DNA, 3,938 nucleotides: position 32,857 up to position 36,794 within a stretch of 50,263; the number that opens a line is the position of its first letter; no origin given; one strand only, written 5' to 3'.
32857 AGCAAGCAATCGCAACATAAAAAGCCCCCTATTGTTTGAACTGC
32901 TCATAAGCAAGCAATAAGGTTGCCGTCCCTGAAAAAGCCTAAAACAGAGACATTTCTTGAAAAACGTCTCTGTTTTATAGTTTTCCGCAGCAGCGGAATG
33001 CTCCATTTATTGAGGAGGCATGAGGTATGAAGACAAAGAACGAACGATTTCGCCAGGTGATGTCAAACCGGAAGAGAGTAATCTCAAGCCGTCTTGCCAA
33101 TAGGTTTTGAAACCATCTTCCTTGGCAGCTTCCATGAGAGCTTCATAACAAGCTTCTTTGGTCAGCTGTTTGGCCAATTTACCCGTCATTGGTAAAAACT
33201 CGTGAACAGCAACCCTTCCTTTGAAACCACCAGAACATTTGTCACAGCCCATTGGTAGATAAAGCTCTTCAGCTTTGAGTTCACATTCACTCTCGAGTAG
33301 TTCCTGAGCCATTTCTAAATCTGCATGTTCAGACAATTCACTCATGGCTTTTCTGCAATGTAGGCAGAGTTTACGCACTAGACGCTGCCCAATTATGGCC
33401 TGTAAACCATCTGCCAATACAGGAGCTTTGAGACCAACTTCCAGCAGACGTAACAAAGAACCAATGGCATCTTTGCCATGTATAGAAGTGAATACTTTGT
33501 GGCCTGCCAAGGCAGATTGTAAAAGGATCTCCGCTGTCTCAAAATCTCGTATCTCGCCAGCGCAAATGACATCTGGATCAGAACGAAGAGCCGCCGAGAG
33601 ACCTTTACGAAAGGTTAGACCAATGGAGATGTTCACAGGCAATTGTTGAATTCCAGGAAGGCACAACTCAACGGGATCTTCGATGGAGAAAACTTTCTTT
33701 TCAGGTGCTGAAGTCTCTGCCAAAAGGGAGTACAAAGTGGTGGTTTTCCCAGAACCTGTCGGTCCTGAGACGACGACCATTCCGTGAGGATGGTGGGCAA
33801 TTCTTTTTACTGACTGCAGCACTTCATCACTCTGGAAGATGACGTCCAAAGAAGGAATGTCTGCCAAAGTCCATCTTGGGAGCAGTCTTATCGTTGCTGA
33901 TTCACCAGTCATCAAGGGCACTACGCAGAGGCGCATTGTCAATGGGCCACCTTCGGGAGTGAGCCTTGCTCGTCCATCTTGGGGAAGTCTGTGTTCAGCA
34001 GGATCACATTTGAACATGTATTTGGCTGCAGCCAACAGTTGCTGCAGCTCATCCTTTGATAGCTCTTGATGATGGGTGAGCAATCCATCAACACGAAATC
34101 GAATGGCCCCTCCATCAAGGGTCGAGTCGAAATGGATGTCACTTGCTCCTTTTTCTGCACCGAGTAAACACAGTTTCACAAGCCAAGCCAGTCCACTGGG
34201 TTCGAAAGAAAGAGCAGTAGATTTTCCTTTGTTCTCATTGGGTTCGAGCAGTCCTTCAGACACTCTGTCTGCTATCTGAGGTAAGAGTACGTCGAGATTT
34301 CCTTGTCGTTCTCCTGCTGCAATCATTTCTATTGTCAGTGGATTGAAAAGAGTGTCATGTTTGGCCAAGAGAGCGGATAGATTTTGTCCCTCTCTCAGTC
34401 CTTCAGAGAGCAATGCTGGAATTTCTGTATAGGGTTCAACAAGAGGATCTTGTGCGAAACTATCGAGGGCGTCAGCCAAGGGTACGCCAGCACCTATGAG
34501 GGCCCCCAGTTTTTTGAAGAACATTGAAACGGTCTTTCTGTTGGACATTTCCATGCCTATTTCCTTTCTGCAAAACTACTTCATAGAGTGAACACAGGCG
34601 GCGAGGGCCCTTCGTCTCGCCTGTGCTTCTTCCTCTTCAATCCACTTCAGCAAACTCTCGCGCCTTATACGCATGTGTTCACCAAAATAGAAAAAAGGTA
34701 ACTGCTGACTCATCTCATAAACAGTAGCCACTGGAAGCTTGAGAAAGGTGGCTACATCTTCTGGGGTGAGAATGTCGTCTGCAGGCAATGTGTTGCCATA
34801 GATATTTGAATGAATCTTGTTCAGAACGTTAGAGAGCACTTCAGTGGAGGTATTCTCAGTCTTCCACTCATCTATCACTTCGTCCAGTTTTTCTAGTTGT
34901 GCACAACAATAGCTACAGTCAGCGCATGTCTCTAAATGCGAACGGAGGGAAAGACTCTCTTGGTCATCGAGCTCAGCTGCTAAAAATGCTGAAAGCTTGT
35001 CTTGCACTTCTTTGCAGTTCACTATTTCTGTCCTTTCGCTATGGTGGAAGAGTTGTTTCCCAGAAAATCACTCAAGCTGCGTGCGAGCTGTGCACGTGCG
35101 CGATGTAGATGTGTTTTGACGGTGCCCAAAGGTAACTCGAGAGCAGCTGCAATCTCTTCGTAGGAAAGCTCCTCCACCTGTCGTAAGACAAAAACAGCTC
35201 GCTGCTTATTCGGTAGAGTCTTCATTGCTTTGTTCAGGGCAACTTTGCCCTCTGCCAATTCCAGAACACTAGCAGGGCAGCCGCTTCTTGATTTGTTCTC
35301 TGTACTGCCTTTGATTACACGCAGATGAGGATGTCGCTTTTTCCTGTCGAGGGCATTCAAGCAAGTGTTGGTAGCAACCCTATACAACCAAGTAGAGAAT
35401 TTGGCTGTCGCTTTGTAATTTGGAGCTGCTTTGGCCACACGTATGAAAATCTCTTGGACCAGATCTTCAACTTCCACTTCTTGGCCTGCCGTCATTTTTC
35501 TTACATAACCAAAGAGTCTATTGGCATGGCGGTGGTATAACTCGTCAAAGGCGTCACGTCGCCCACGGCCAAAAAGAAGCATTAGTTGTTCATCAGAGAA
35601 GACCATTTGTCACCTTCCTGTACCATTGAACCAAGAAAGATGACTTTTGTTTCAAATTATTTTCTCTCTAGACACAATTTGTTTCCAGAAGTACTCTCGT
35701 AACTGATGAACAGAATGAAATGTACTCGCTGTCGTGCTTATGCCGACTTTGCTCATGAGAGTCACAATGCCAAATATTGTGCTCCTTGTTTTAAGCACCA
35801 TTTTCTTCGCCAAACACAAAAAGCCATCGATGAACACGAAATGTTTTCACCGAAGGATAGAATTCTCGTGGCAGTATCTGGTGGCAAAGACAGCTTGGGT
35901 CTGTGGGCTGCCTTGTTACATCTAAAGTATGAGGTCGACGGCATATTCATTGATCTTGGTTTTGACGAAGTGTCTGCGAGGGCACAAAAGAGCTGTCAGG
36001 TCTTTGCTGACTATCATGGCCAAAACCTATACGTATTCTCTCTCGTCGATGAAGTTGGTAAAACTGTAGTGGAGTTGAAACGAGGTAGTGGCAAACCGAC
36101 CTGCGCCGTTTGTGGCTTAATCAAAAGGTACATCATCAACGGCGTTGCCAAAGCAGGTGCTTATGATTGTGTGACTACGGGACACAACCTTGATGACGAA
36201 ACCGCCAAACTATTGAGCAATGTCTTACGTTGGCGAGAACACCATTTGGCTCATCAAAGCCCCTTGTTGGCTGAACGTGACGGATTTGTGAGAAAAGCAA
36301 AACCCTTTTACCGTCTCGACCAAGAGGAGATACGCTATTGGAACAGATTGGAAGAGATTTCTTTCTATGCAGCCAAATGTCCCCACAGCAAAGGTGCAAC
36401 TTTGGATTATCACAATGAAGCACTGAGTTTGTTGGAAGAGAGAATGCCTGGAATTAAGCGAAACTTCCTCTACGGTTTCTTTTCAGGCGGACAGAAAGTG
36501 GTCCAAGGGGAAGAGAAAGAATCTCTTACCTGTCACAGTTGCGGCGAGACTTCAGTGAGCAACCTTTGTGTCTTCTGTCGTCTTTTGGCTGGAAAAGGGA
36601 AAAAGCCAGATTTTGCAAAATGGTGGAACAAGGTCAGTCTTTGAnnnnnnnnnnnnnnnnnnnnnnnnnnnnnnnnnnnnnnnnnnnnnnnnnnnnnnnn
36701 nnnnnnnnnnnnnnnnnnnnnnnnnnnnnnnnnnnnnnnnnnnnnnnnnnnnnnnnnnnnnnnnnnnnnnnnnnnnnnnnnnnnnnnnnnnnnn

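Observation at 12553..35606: Dispersed, non-canonical type IV filament-like machinery embedded in signalling genes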

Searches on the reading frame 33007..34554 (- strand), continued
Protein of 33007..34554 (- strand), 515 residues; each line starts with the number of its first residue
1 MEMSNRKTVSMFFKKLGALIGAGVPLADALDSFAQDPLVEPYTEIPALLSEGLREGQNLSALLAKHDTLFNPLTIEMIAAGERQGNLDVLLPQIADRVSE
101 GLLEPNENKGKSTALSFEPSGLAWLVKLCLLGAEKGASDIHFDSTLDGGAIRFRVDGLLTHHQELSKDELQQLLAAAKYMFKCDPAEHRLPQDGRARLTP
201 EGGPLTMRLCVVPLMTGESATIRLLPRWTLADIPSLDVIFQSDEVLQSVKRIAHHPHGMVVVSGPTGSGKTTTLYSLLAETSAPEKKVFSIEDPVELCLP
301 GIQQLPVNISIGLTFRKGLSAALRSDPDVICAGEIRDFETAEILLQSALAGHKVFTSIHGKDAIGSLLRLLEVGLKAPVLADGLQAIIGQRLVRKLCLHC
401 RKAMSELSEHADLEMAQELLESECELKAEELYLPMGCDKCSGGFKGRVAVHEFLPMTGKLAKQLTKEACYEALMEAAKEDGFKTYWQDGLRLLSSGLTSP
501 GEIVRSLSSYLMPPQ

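Call 99: list_cluster_members(proteins=[P0003, P0285, P0286, P0292])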
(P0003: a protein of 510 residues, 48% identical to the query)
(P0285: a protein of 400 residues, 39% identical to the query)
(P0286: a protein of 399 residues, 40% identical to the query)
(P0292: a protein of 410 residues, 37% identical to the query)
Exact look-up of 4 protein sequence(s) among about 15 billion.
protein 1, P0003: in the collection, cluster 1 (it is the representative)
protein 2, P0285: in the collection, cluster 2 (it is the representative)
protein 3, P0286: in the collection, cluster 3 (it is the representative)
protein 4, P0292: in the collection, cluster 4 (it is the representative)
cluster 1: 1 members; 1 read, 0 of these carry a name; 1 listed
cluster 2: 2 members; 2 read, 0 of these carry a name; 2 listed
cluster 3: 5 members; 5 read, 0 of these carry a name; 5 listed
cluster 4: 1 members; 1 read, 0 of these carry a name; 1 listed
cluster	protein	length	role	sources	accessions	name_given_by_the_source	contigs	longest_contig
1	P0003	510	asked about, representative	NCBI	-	-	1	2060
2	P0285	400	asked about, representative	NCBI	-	-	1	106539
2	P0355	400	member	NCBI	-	-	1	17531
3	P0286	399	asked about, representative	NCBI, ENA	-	-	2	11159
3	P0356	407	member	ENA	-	-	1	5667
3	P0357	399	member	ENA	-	-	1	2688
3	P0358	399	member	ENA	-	-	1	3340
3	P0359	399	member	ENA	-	-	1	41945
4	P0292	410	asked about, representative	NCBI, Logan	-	-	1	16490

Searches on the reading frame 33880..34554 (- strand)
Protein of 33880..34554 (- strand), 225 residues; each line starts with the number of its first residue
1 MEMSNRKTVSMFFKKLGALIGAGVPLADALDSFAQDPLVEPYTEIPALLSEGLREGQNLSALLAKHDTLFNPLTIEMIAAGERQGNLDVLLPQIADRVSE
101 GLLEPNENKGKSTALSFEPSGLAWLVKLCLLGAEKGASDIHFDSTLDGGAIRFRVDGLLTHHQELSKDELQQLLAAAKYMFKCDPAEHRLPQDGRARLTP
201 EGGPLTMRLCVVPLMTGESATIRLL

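Call 36: find_related_loci(query=A3, collection=genome_contigs, flank=10000)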
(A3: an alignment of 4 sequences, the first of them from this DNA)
Query A3 (225 aa) in genome_contigs; peptide patterns used: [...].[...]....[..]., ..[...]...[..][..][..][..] (x = any residue, [..] = any of these).
35 stretches matched a pattern, but none encodes a relative of the query by tblastn (E <= 1e-3).

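Call 93: find_related_loci(query=A3, collection=metagenome_contigs, flank=10000)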
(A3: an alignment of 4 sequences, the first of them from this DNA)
Query A3 (225 aa) in metagenome_contigs; peptide patterns used: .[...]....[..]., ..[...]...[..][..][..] (x = any residue, [..] = any of these).
325 stretches matched a pattern; 1 encode a relative of the query (tblastn E <= 1e-3); 1 distinct loci.
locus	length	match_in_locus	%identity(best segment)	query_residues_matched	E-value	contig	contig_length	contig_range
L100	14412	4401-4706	32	124-225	1e-12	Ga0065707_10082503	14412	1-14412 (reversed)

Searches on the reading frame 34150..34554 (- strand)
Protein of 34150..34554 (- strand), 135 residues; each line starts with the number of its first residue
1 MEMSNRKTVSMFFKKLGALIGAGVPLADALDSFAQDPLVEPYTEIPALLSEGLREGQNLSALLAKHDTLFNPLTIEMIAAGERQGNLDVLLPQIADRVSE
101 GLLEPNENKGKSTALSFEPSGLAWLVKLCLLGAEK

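Call 32: search_protein_representatives(protein=window:34150-34554:-)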
Query: 135 residues. Proteins with E-value up to 0.001 (for the whole library): 9214; up to 1e-10: 1015; up to 1e-30: 0. The best 150 are listed.
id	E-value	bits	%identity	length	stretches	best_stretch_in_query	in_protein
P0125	1.9e-23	99.0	34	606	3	9-98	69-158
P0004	8.0e-22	93.8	48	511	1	7-107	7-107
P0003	5.3e-21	91.2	49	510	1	3-109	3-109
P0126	3.6e-19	85.3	28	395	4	11-99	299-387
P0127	3.9e-19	85.1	32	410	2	8-98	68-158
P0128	4.4e-19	85.0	26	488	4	7-99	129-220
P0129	4.6e-19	84.9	36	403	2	5-97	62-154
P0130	9.8e-19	83.9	31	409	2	6-103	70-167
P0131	3.3e-18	82.1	34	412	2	7-99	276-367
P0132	6.8e-18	81.1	33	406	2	7-99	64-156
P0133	8.2e-18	80.9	34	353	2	9-102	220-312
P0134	1.0e-17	80.5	36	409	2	5-99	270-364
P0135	1.4e-17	80.1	34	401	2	9-98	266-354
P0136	1.9e-17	79.7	34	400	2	11-96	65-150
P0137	2.4e-17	79.4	34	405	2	8-99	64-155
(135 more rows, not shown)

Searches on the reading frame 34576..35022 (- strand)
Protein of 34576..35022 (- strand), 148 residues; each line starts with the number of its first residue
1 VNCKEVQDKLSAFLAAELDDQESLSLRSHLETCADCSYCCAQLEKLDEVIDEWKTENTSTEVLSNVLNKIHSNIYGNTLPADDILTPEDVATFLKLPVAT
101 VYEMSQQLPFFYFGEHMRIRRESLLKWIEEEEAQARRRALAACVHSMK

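Call 4: search_protein_families(library=pfam, proteins=[window:34576-35022:-], max_evalue=0.01)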
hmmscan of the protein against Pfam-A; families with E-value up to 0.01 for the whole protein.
window:34576-35022:- (148 aa): 2 families
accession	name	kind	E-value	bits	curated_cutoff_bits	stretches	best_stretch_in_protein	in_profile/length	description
PF13490.11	zf-HC2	-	2.6e-09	37.5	22.2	1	3-36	1-34/35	Putative zinc-finger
PF12728.13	HTH_17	-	4.8e-09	36.8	27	1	85-130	2-49/51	Helix-turn-helix domain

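Call 70: search_protein_families(library=ncbifam, proteins=[window:34576-35022:-], max_evalue=0.00001)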
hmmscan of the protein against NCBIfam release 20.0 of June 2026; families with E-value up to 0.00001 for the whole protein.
window:34576-35022:- (148 aa): 3 families
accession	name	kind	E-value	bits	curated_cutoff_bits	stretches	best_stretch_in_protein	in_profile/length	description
TIGR01764.1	excise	domain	6.7e-07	29.6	28.8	1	85-129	2-48/49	excisionase family DNA-binding protein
NF047737.1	antiphage_MADS1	equivalog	1.1e-06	28.8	80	1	82-128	1-49/49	methylation-associated defense system helix-turn-helix domain-containing protein MAD1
TIGR03988.1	antisig_RsrA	equivalog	1.4e-06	28.3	62.5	1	2-69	1-69/77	mycothiol system anti-sigma-R factor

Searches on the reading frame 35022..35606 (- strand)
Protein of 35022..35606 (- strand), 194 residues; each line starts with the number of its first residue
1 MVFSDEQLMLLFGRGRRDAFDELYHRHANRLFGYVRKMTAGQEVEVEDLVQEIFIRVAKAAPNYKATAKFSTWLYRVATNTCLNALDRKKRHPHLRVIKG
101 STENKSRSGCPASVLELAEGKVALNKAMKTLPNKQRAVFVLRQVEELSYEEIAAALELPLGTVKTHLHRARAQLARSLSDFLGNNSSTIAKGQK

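Call 6: search_protein_families(library=pfam, proteins=[window:35022-35606:-], max_evalue=0.01)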
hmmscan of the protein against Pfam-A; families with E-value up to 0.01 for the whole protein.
window:35022-35606:- (194 aa): 6 families
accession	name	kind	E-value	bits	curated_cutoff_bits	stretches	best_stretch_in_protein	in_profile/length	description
PF04542.20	Sigma70_r2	-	1.1e-19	70.4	24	1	23-91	1-70/71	Sigma-70 region 2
PF08281.18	Sigma70_r4_2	-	1.1e-19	70.3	25.7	1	123-174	3-54/54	Sigma-70, region 4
PF04545.22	Sigma70_r4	-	3e-13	49.5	24.1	1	127-174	1-48/50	Sigma-70, region 4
PF07638.17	Sigma70_ECF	-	1.9e-06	28.4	21.1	1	25-179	24-184/185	ECF sigma factor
PF14493.12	HTH_40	-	0.0047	17.6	27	0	145-182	11-49/89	Helix-turn-helix domain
PF12840.13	HTH_20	-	0.0098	16.3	27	0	141-168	10-40/51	Helix-turn-helix domain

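Call 70: search_protein_families(library=ncbifam, proteins=[window:35022-35606:-], max_evalue=0.00001)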
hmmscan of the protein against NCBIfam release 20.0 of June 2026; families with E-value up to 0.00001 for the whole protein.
window:35022-35606:- (194 aa): 95 families (the best 25 are shown)
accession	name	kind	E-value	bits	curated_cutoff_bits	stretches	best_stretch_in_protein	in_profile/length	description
NF009166.1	PRK12513.1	equivalog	7.9e-41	139.9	206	1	4-180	8-188/193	RNA polymerase sigma factor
NF008888.0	PRK11922.1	equivalog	3.3e-36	125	204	1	4-185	16-203/231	RNA polymerase sigma factor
NF009171.0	PRK12518.1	equivalog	2.1e-34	119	208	1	4-178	13-184/191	RNA polymerase sigma factor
NF007225.0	PRK09643.1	equivalog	3.8e-34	118.2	190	1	4-188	13-192/204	RNA polymerase sigma factor SigM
TIGR02937.1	sigma70-ECF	superfamily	6.1e-34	117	42.9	1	18-177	1-164/165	sigma-70 family RNA polymerase sigma factor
NF004113.0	PRK05602.1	equivalog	1.5e-33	116.2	208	1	4-180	31-203/211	RNA polymerase sigma factor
NF007223.0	PRK09641.1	equivalog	2.9e-33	115.3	209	1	13-179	13-185/187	RNA polymerase sigma factor SigW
TIGR02985.1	Sig70_bacteroi1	subfamily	7.1e-30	104.4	126.4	1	19-178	2-162/162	RNA polymerase sigma-70 factor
NF009176.0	PRK12524.1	equivalog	1.4e-29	103.3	264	1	3-179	11-185/196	RNA polymerase sigma factor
TIGR02950.1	SigM_subfam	subfamily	1.6e-29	102.8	147.95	1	20-177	2-157/159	RNA polymerase sigma factor, SigM family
NF007229.0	PRK09647.1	equivalog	2e-29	102.5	265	1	19-180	45-204/220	RNA polymerase sigma factor SigE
TIGR02939.1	RpoE_Sigma70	equivalog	7.6e-29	101.1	236.15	1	5-180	7-188/190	RNA polymerase sigma factor RpoE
TIGR02948.1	SigW_bacill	equivalog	8.5e-29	100.9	243.1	1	14-180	14-186/187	RNA polymerase sigma factor SigW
NF006089.0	PRK08241.1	subfamily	1.9e-28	99.5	240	2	15-100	19-103/343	RNA polymerase subunit sigma-70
TIGR02983.1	SigE-fam_strep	subfamily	4.1e-28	98.3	141.55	1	16-178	4-158/162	SigE family RNA polymerase sigma factor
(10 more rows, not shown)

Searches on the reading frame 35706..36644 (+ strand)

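Call 6: search_protein_families(library=pfam, proteins=[window:35706-36644:+], max_evalue=0.01)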
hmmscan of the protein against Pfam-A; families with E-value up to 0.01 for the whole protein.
window:35706-36644:+ (312 aa): 4 families
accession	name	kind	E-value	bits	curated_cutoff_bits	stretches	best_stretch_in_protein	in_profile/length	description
PF01171.26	ATP_bind_3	-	7.2e-09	36.1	27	1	53-221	2-164/182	PP-loop family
PF24167.1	DUF7411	-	8.4e-06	25.9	28.7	1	54-175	4-118/194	Family of unknown function (DUF7411)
PF03054.22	tRNA_Me_trans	-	0.0028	17.8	20.6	0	52-104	2-54/202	tRNA methyl transferase HUP domain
PF02568.20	ThiI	-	0.0057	16.7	20.5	1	52-174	5-130/197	Thiamine biosynthesis protein (ThiI)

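Call 70: search_protein_families(library=ncbifam, proteins=[window:35706-36644:+], max_evalue=0.00001)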
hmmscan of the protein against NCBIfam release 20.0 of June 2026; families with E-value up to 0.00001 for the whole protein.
window:35706-36644:+ (312 aa): 5 families
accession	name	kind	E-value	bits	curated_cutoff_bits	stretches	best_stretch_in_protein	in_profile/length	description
NF049949.1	tRNAsynTtuAPyrococ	equivalog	1.8e-67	227.6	450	1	4-293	1-289/292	tRNA-5-methyluridine(54) 2-sulfurtransferase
NF047749.1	tRNAThiolNcsA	equivalog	2e-23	83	500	1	4-294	1-316/322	tRNA 2-thiolation protein NcsA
NF007972.0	PRK10696.1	equivalog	1.4e-19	70.5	272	1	28-254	19-244/295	tRNA 2-thiocytidine(32) synthetase TtcA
TIGR00269.1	TIGR00269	hypoth_equivalog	2e-11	44.1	62.75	1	195-294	1-101/104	TIGR00269 family protein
TIGR02432.1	lysidine_TilS_N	equivalog_domain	5.7e-11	42.7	93.6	1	52-220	1-167/189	tRNA lysidine(34) synthetase TilS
